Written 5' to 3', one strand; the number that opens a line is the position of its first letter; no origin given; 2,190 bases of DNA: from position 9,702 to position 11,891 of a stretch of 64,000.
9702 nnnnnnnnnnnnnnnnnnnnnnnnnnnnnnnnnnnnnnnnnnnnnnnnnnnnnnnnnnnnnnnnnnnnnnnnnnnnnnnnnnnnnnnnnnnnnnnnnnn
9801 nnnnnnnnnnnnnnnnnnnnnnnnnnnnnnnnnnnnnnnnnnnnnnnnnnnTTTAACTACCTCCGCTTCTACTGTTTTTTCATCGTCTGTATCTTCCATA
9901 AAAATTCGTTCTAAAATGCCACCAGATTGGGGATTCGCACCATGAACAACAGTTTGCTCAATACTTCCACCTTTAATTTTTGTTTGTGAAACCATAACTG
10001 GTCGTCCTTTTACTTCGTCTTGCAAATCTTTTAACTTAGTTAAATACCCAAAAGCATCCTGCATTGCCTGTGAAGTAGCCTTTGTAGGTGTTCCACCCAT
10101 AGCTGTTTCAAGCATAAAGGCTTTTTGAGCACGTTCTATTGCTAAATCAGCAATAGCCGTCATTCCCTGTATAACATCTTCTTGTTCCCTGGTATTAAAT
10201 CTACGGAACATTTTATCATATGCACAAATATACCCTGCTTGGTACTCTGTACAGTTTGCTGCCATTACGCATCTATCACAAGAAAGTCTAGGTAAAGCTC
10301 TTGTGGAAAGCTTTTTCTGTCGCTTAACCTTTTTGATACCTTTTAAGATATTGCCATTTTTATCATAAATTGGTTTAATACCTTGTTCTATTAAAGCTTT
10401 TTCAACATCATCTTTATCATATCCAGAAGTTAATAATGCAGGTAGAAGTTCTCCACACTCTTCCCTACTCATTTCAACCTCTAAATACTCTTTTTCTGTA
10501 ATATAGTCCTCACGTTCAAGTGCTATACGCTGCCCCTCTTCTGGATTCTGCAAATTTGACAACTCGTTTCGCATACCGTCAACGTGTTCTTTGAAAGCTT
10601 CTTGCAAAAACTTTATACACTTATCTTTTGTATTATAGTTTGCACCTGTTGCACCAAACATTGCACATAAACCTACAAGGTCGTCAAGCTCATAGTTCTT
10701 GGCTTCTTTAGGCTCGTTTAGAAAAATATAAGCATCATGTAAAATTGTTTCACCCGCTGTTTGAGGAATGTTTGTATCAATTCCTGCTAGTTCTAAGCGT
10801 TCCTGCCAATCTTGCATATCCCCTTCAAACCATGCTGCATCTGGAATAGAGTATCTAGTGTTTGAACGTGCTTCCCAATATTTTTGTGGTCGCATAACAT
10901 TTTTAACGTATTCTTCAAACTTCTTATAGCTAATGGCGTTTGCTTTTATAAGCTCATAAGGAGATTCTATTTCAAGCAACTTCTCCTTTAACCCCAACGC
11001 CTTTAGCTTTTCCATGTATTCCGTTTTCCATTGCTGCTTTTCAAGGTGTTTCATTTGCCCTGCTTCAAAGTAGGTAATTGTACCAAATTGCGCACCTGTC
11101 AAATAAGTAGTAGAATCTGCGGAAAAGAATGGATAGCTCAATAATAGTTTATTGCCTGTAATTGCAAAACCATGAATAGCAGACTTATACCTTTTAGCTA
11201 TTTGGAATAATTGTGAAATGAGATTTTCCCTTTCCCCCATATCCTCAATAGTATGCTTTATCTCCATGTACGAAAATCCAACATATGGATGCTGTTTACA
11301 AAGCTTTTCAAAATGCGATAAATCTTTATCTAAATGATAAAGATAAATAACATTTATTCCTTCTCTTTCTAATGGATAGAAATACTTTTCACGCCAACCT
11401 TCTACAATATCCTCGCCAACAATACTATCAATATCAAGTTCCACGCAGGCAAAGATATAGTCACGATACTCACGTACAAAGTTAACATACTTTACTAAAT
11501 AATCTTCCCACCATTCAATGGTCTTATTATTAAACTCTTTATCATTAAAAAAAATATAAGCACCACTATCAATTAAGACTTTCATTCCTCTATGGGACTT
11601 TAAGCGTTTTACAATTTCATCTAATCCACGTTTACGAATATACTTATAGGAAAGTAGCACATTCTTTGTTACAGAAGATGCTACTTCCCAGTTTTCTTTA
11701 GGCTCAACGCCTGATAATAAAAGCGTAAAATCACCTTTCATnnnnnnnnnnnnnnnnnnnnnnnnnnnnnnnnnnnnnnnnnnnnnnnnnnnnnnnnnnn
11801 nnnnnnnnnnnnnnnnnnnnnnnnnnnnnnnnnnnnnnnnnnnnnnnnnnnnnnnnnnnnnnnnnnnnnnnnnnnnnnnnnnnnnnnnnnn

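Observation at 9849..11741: Oversized (630 aa) DpdA/TGT-like protein with about 110-aa C-terminal extension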

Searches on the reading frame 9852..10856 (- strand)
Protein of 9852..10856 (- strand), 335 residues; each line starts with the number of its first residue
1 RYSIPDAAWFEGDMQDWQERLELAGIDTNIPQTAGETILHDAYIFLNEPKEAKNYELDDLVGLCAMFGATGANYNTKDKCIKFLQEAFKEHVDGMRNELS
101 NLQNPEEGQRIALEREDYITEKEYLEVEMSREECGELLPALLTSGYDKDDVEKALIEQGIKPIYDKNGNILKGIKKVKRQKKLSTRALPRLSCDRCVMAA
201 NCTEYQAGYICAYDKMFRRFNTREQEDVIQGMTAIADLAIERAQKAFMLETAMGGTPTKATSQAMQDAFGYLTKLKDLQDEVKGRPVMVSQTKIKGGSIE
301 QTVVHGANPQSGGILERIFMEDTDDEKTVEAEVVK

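Call 40: search_protein_representatives(protein=window:9852-10856:-)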
Query: 335 residues. Proteins with E-value up to 0.001 (for the whole library): 274; up to 1e-10: 58; up to 1e-30: 18. The best 150 are listed.
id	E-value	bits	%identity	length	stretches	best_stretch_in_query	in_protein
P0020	1.5e-91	323.6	47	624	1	4-335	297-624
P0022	1.1e-55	205.7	37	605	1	4-318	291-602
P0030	1.3e-46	175.9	32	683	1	3-335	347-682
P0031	4.8e-46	174.1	33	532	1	4-330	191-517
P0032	4.5e-45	170.9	35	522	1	15-320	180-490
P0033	5.3e-42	160.8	33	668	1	4-322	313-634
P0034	2.5e-41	158.6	35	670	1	3-328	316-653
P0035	3.1e-41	158.3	30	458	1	3-323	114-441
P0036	4.9e-41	157.6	36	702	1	5-324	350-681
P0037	6.2e-41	157.3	36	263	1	85-332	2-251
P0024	1.8e-40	155.8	32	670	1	4-321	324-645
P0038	6.4e-38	147.4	39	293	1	79-329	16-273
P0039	3.3e-36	141.8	31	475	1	5-321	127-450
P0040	1.9e-35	139.3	30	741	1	4-326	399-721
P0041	1.8e-32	129.5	31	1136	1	5-328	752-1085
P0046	1.1e-28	117.0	35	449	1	78-334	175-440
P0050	1.6e-26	110.0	31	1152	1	5-322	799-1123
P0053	4.2e-24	102.0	33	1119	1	97-327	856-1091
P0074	4.7e-12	62.4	31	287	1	173-285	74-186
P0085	1.2e-10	57.8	34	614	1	185-280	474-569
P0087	1.4e-10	57.6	30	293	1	172-281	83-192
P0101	1.1e-09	54.6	32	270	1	166-284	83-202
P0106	2.5e-09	53.4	31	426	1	176-315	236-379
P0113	4.6e-09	52.6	28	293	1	173-280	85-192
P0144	7.7e-08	48.6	29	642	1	179-271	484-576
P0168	3.3e-07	46.5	29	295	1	180-299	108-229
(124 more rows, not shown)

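Call 43: search_protein_families(library=phrogs, alignment_id=A4, max_evalue=0.001)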
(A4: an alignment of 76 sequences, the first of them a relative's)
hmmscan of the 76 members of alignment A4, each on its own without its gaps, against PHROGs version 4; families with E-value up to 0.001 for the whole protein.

A. member 1, P0074 (287 aa): 1 family
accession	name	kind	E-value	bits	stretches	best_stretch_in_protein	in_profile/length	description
phrog_887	-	moron, auxiliary metabolic gene and host takeover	1.6e-14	54.7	1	59-225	332-492/509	queuine tRNA-ribosyltransferase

B. families by the number of members that match (of 76 scanned): 3 families
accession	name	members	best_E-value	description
phrog_887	-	76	5.5e-35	queuine tRNA-ribosyltransferase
phrog_6902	-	16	6.6e-08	terminase small subunit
phrog_756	-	1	0.00059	DNA binding protein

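Call 44: search_protein_families(library=pfam, alignment_id=A4, max_evalue=0.01)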
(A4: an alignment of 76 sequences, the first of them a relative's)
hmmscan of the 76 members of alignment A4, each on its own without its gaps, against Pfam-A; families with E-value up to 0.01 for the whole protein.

A. member 1, P0074 (287 aa): 0 families

B. families by the number of members that match (of 76 scanned): 6 families
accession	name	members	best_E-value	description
PF08822.17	DUF1804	1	2.9e-05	Protein of unknown function (DUF1804)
PF23370.1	Vp20_capsid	1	0.0033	Capsid protein Vp20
PF13751.12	DDE_Tnp_1_6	1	0.0056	Transposase DDE domain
PF18962.6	Por_Secre_tail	1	0.006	Secretion system C-terminal sorting domain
PF09814.14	HECT_2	1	0.0073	HECT-like Ubiquitin-conjugating enzyme (E2)-binding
PF11019.14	DUF2608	1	0.0086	Protein of unknown function (DUF2608)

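Call 45: find_encoding_contigs(protein=P0074, flank=6000, max_places=4)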
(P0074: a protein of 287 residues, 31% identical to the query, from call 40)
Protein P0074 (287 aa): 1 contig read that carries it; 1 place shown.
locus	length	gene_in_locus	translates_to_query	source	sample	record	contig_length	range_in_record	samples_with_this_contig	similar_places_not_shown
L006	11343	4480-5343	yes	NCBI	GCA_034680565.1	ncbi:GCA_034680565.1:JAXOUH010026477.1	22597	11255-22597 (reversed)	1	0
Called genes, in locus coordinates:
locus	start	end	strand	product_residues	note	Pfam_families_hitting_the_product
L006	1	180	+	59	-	?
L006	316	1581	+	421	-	PF20030:bpMoxR, PF07728:AAA_5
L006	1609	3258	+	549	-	PF13519:VWA_2 (weak)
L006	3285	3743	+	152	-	-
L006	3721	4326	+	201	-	-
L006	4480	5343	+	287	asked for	-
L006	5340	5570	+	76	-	-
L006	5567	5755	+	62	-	-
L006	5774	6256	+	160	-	-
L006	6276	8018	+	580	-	PF03237:Terminase_6N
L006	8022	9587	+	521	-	PF05133:SPP1_portal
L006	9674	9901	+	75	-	-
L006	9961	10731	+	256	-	-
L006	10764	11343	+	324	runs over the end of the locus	PF13252:Phage_capsid_3, PF25209:Phage_capsid_4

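Call 46: find_encoding_contigs(protein=P0101, flank=6000, max_places=3)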
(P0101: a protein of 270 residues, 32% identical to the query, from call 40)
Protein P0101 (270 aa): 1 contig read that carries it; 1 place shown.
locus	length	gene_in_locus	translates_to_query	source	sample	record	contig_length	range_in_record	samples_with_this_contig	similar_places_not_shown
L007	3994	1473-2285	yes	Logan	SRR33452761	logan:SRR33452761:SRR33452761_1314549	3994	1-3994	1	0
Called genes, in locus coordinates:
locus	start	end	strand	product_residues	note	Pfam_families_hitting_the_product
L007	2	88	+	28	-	?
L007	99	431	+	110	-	-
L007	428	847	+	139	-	-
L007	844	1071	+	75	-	-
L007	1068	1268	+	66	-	-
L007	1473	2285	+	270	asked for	-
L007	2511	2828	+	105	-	-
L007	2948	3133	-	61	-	-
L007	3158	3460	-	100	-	-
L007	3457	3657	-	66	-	-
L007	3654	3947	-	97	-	-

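Call 47: find_encoding_contigs(protein=P0087, flank=6000, max_places=3)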
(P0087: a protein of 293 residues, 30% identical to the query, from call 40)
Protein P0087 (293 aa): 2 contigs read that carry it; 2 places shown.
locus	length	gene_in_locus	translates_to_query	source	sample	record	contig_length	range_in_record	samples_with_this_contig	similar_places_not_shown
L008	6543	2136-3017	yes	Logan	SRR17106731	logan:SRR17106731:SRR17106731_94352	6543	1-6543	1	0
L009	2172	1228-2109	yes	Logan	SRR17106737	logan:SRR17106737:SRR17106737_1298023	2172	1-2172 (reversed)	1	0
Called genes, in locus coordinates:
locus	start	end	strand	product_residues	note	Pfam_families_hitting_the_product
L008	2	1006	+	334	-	?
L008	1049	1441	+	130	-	-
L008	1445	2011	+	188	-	-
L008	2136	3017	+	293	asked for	-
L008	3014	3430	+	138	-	-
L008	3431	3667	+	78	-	-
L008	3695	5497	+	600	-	-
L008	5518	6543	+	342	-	?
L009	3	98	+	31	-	?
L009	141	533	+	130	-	-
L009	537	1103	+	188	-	-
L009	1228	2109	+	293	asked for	-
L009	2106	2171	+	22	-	?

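Call 48: find_encoding_contigs(protein=P0038, flank=6000, max_places=3)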
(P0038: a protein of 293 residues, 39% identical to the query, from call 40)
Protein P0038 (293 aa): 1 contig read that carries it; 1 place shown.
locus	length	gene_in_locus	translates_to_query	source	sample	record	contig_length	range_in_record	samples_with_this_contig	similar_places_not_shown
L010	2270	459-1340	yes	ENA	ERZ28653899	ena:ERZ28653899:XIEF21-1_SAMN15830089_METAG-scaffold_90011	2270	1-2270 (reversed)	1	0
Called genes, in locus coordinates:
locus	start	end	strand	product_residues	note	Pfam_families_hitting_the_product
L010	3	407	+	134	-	?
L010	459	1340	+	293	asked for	-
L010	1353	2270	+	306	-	?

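Call 57: search_protein_families(library=pfam, proteins=[P0041, P0050, P0053, P0085, P0144, P0106], max_evalue=0.05)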
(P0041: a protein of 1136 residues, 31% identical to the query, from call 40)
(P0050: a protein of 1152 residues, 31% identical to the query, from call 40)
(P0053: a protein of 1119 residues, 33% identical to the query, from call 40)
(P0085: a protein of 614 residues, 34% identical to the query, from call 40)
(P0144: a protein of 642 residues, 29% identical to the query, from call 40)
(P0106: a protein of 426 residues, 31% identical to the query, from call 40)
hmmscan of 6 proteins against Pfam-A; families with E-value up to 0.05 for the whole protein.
P0041 (1136 aa): 2 families
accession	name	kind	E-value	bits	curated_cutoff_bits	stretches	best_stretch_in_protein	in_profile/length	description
PF14890.11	Intein_splicing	-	1.7e-25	90.1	35.8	1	231-657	11-155/155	Intein splicing domain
PF14528.11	LAGLIDADG_3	-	1.5e-09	38.4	22.5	1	460-542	2-81/82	LAGLIDADG-like domain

P0050 (1152 aa): 2 families
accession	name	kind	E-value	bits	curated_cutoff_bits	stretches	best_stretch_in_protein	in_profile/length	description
PF14890.11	Intein_splicing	-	7.3e-19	68.5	35.8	1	257-698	8-155/155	Intein splicing domain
PF14528.11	LAGLIDADG_3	-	5.1e-05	23.9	22.5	1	505-584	5-82/82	LAGLIDADG-like domain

P0053 (1119 aa): 3 families
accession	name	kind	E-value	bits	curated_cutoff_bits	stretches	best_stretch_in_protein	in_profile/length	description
PF14890.11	Intein_splicing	-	2.8e-25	89.4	35.8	1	230-656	5-155/155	Intein splicing domain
PF14528.11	LAGLIDADG_3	-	3.1e-08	34.2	22.5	1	462-544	2-82/82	LAGLIDADG-like domain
PF05204.19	Hom_end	-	0.011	16.3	21.1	0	451-510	2-67/110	Homing endonuclease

P0085 (614 aa): 0 families

P0144 (642 aa): 0 families

P0106 (426 aa): 0 families

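Call 63: search_dna_similar(query=P0074, collection=phages, mode=protein, max_evalue=0.001, max_rows=40, rows=spread)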
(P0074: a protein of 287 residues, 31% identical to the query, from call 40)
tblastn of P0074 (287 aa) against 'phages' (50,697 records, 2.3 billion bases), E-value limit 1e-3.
Records with a match: 8; places in all: 8; records where one place covers at least 80% of the query: 0.
Best place of each record, by identity: <60% 8.
By first word of the organism name: Streptomyces 6; Bacillus 2.
By host as written in the record: Streptomyces lividans JI 1326 2; Bacillus cereus 2; Streptomyces sp. 5a 2; Streptomyces mirabilis NRRL B-2400 1; Streptomyces turgidiscabies 1.
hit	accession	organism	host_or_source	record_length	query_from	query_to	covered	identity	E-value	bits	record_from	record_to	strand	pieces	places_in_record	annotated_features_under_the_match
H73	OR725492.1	Streptomyces phage Alone3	Streptomyces lividans JI 1326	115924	68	208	49%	26.1%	9e-6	53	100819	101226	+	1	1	192: hypothetical protein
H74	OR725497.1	Streptomyces phage LuckySocke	Streptomyces lividans JI 1326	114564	68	208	49%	26.1%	9e-6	53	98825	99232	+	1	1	189: hypothetical protein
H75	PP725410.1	Streptomyces phage GiJojo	Streptomyces mirabilis NRRL B-2400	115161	68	208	49%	26.1%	1e-5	52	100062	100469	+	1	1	181: dpdA-like tRNA-guanine transglycosylase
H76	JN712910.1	Bacillus phage BCD7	Bacillus cereus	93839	76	219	50%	25.2%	4e-4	48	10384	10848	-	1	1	hypothetical protein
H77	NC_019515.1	Bacillus phage BCD7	Bacillus cereus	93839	76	219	50%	25.2%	4e-4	48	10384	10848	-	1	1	queuine tRNA-ribosyltransferase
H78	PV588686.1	Streptomyces phage pSt2308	Streptomyces turgidiscabies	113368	94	208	40%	27.6%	1e-5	52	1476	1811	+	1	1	hypothetical protein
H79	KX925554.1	Streptomyces phage BRock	Streptomyces sp. 5a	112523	94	208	40%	25.9%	2e-4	48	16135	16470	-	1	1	hypothetical protein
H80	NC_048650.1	Streptomyces phage BRock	Streptomyces sp. 5a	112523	94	208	40%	25.9%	2e-4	48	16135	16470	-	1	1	queuine tRNA-ribosyltransferase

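Call 65: find_encoding_contigs(protein=P0168, flank=7000, max_places=3)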
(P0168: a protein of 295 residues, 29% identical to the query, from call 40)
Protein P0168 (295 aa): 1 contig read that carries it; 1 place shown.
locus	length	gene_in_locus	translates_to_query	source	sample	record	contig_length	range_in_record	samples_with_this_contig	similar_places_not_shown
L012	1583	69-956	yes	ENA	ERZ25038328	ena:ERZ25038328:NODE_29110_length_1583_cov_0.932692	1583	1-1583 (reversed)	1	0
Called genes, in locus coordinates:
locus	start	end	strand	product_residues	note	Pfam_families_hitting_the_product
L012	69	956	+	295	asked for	-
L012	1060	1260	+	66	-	-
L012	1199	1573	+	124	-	-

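Call 66: find_encoding_contigs(protein=P0113, flank=7000, max_places=3)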
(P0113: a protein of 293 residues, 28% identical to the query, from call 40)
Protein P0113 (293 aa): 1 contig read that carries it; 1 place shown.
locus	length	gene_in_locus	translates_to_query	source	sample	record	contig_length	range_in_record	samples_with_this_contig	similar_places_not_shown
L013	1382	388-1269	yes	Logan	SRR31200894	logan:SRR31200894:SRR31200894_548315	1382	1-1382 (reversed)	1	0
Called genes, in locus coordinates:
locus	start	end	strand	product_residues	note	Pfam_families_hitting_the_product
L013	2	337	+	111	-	?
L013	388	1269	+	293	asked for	-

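Call 67: find_encoding_contigs(protein=P0046, flank=7000, max_places=3)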
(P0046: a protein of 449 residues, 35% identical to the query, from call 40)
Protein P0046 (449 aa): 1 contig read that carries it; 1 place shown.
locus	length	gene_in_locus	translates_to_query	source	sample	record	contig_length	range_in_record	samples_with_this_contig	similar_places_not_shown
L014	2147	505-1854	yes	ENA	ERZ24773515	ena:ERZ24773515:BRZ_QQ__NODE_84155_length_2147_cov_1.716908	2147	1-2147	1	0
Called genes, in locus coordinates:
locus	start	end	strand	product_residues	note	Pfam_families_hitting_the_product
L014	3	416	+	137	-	?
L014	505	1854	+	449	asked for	-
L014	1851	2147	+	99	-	?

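Call 71: find_related_loci(query=A6, collection=viral_contigs, flank=7000)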
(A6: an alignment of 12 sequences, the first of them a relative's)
Query A6 (287 aa) in viral_contigs; peptide patterns used: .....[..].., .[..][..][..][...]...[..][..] (x = any residue, [..] = any of these).
12 stretches matched a pattern; 6 encode a relative of the query (tblastn E <= 1e-3); 6 distinct loci.
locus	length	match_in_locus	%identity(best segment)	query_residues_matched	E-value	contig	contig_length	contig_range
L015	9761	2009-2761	47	12-261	3e-70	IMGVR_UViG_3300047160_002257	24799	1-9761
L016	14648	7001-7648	45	1-215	7e-51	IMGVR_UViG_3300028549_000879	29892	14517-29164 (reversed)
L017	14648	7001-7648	45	1-215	7e-51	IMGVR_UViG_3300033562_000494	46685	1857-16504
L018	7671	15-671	43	39-258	2e-46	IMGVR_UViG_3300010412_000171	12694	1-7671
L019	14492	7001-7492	37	19-206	9e-34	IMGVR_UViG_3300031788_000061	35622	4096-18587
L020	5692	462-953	37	19-206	8e-34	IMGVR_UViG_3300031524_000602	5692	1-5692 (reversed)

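Call 74: search_protein_families(library=phrogs, proteins=[L006:5774-6256:+, L008:3014-3430:+], max_evalue=0.01)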
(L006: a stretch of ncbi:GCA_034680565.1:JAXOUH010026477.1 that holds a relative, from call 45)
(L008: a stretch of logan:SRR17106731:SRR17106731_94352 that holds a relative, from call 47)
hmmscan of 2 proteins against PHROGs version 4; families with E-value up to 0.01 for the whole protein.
L006:5774-6256:+ (160 aa): 0 families

L008:3014-3430:+ (138 aa): 0 families

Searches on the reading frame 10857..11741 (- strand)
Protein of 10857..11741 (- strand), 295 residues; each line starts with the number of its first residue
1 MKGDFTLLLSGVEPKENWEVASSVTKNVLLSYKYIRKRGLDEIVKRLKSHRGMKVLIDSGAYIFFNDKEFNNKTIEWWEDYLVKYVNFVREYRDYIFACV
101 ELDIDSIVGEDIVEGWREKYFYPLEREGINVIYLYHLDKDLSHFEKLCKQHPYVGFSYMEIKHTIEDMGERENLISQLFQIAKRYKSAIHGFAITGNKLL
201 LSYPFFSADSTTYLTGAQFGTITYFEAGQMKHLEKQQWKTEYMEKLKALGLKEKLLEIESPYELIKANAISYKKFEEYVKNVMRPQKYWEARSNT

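Call 85: search_solved_structures(query=A7, max_evalue=10, show_alignments=2)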
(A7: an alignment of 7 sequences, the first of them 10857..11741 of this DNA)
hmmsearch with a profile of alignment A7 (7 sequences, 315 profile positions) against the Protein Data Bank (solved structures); distinct sequences matched with E-value up to 10: 3.
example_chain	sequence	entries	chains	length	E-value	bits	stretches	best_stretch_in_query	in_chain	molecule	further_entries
4knc_B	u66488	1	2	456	0.011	18.3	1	80-148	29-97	Alginate biosynthesis protein AlgX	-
4bs1_A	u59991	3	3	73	0.45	13.1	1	174-200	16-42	TRANSCRIPTIONAL REGULATOR (NTRC FAMILY) | TRANSCRIPTIONAL REGULATOR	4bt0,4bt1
2l82_A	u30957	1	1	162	1.8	11.1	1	116-181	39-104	DESIGNED PROTEIN OR32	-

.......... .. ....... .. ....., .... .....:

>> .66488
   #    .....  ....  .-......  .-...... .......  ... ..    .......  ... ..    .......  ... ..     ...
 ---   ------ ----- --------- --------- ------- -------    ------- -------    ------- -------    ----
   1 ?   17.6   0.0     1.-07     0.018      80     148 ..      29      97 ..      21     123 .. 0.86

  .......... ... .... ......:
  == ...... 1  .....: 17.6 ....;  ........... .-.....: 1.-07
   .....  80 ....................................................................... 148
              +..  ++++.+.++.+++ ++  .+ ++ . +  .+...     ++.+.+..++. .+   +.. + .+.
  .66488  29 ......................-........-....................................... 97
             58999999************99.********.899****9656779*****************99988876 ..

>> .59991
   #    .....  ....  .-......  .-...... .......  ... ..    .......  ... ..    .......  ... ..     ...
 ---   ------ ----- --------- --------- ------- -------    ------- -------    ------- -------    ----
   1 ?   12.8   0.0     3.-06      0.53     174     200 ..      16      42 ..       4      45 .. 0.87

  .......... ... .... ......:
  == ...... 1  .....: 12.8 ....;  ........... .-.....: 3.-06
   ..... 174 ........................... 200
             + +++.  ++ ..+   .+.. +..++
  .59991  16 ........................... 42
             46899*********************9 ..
